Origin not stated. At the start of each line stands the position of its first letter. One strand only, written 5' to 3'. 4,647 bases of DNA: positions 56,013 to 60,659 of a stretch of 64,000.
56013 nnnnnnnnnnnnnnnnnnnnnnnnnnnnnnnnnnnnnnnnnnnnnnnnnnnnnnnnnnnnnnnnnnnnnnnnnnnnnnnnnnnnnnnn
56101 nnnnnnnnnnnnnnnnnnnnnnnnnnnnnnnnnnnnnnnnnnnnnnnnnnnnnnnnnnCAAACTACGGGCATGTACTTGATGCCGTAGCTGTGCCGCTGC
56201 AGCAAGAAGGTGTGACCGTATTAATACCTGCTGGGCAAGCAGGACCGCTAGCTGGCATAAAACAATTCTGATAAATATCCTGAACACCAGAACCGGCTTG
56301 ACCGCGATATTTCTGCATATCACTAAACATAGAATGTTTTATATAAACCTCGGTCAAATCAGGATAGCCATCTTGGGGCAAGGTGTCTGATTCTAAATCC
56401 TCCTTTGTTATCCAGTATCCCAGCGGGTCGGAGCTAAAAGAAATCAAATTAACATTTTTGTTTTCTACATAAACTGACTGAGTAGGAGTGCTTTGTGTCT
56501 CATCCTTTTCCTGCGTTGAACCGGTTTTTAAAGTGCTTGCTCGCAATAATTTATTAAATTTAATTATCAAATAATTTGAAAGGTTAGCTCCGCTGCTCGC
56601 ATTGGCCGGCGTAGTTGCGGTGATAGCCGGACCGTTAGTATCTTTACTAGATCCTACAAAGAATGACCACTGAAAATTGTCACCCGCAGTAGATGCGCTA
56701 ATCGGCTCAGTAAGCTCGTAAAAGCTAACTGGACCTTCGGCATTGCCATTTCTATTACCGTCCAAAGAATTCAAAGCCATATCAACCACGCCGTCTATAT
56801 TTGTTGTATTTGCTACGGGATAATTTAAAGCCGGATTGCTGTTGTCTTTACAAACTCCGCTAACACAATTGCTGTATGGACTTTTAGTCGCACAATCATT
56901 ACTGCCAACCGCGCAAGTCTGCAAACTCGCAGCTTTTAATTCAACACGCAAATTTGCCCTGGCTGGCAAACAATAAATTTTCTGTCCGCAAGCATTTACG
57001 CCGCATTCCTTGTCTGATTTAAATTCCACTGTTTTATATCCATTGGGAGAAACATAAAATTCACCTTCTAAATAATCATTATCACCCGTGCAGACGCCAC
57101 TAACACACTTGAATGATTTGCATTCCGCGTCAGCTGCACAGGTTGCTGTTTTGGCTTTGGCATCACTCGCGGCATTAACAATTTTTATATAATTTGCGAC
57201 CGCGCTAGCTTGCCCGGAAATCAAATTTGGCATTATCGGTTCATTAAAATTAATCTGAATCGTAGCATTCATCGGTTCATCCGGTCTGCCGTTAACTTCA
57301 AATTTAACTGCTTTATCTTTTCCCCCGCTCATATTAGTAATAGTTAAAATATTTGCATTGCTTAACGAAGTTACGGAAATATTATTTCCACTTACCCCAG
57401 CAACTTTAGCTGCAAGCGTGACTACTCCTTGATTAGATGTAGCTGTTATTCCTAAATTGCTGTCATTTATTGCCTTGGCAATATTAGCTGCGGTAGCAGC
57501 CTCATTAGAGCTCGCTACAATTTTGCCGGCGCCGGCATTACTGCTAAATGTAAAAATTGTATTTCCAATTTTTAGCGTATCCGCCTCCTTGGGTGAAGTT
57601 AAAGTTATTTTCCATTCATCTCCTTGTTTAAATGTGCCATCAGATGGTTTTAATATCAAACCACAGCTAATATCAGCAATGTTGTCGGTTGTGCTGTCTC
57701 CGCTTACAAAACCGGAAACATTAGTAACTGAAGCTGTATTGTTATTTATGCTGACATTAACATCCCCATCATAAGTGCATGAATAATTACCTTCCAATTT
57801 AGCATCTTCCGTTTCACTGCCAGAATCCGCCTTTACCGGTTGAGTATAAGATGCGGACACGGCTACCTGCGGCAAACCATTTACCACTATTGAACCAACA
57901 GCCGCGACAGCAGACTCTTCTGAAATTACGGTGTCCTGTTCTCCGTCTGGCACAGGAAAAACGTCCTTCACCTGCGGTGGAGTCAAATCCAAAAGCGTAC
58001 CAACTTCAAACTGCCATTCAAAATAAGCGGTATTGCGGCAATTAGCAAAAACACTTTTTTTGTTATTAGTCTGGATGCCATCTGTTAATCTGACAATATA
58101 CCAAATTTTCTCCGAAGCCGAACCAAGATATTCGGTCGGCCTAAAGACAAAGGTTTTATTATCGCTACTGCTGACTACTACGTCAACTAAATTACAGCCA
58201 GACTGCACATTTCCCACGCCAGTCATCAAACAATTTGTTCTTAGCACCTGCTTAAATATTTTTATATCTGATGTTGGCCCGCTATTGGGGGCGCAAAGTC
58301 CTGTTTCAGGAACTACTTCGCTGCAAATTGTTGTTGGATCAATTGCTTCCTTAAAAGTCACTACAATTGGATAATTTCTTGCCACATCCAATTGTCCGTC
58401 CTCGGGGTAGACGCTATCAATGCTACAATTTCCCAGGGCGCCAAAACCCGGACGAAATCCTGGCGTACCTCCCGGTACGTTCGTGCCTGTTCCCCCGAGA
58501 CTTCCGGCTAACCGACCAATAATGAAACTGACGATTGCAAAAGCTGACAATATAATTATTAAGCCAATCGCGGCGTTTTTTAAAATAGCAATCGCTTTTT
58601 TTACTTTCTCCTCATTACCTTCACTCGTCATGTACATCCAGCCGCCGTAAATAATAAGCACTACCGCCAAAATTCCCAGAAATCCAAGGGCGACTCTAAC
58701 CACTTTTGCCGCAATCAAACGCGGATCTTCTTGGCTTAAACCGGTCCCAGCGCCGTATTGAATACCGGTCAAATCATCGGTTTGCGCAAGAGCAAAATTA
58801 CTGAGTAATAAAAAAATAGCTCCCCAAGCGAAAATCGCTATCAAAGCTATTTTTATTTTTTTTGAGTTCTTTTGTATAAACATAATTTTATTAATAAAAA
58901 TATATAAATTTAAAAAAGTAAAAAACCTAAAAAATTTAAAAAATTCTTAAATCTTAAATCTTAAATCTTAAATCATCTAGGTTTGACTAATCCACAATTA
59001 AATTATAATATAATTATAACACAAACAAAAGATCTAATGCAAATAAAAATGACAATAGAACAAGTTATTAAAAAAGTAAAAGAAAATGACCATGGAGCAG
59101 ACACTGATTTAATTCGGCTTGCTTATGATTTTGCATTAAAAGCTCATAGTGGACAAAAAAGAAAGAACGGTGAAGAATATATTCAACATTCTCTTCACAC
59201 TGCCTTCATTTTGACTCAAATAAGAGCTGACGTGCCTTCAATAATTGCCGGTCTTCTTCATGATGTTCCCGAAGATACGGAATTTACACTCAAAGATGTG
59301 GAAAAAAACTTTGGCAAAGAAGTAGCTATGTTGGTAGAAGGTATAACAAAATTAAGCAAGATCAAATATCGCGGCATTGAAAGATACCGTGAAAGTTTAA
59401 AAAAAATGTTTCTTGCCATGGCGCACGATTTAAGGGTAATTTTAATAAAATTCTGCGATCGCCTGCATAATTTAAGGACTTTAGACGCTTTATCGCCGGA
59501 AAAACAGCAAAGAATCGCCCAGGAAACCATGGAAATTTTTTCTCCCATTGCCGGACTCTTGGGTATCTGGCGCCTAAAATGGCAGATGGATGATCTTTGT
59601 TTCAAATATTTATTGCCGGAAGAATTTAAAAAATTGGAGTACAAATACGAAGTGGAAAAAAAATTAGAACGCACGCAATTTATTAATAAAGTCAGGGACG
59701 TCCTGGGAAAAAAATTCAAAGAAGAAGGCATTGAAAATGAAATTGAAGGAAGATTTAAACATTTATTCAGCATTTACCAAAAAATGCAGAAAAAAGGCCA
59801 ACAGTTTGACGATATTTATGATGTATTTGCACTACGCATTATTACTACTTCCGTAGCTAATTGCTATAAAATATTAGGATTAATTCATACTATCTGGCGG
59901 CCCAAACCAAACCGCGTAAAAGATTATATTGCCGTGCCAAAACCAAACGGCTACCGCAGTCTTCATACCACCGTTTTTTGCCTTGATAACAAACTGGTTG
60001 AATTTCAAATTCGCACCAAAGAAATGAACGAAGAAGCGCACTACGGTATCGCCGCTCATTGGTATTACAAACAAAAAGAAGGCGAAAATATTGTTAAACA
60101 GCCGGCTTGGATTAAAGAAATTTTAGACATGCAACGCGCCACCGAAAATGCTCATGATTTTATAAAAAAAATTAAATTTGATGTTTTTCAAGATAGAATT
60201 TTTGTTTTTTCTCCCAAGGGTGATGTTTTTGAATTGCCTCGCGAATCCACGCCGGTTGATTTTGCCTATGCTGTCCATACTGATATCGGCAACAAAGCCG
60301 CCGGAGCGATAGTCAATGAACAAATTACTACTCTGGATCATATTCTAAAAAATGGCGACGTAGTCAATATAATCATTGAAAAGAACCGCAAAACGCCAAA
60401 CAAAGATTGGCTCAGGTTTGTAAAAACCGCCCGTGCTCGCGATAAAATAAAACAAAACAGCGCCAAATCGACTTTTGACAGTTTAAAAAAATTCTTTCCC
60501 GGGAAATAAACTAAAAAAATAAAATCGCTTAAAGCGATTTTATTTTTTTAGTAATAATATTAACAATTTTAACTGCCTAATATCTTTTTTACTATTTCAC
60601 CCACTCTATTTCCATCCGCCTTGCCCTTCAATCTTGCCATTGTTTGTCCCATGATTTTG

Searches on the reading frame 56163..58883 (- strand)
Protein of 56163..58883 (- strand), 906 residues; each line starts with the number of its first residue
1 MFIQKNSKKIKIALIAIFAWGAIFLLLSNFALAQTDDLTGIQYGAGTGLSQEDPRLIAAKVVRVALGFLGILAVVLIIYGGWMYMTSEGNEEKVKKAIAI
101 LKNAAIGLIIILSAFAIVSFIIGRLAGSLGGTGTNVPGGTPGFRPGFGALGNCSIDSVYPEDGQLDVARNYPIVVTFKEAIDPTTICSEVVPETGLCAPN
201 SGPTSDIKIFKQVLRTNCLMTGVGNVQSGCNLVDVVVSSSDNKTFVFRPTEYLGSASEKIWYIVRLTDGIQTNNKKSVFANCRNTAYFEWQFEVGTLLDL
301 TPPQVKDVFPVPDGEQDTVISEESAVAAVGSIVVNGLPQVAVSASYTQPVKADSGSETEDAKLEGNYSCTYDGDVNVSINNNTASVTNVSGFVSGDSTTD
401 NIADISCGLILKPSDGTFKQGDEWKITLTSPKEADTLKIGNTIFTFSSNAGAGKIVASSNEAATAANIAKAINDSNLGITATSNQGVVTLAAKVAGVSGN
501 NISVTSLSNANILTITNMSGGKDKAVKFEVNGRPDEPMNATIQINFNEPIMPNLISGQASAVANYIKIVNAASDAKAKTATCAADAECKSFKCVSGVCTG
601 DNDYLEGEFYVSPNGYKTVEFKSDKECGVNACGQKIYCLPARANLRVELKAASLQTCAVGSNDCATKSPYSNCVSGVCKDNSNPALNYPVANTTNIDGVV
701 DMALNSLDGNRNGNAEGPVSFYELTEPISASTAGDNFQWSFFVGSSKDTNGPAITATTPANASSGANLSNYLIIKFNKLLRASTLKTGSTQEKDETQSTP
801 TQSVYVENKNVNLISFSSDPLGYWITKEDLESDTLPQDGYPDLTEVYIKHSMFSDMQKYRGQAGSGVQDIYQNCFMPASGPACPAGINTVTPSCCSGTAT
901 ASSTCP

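Call 6: search_protein_families(library=pfam, proteins=[window:56163-58883:-], max_evalue=0.01)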
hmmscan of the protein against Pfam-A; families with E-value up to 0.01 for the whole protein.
window:56163-58883:- (906 aa): 2 families
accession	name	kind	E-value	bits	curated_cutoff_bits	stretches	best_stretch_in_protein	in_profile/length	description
PF13205.12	Big_5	-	2e-10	41.8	23.6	2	154-280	6-97/105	Bacterial Ig-like domain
PF18895.5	T4SS_pilin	-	7.8e-08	32.7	26.6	1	57-121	8-71/71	Type IV secretion system pilin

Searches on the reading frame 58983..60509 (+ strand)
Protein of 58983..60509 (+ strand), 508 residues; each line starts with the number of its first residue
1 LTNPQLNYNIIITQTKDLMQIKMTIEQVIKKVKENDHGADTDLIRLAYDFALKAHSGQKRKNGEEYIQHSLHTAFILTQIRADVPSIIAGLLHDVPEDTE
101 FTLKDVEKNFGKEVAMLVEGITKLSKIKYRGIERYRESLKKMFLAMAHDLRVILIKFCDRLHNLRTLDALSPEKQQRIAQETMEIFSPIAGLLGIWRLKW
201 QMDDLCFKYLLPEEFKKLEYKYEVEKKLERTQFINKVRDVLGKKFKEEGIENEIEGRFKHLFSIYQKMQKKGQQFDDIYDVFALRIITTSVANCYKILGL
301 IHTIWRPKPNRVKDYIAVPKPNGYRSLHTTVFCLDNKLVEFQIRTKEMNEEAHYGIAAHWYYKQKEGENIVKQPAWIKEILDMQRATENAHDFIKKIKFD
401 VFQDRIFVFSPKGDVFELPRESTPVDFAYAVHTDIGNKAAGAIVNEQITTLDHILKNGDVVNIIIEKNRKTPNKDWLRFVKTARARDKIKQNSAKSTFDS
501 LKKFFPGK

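Call 6: search_protein_families(library=pfam, proteins=[window:58983-60509:+], max_evalue=0.01)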
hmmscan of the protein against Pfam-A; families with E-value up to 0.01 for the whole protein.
window:58983-60509:+ (508 aa): 4 families
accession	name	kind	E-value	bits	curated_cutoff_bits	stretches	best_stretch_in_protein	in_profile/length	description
PF13328.12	HD_4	-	2.8e-45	154.3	27.2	1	47-196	1-156/156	HD domain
PF04607.23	RelA_SpoT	-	4.6e-42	143.3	27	1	256-366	1-112/113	Region found in RelA / SpoT proteins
PF02824.27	TGS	-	2.4e-22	79.1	22.2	1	406-464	1-59/60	TGS domain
PF01966.28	HD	-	1.2e-09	39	22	1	66-163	1-115/116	HD domain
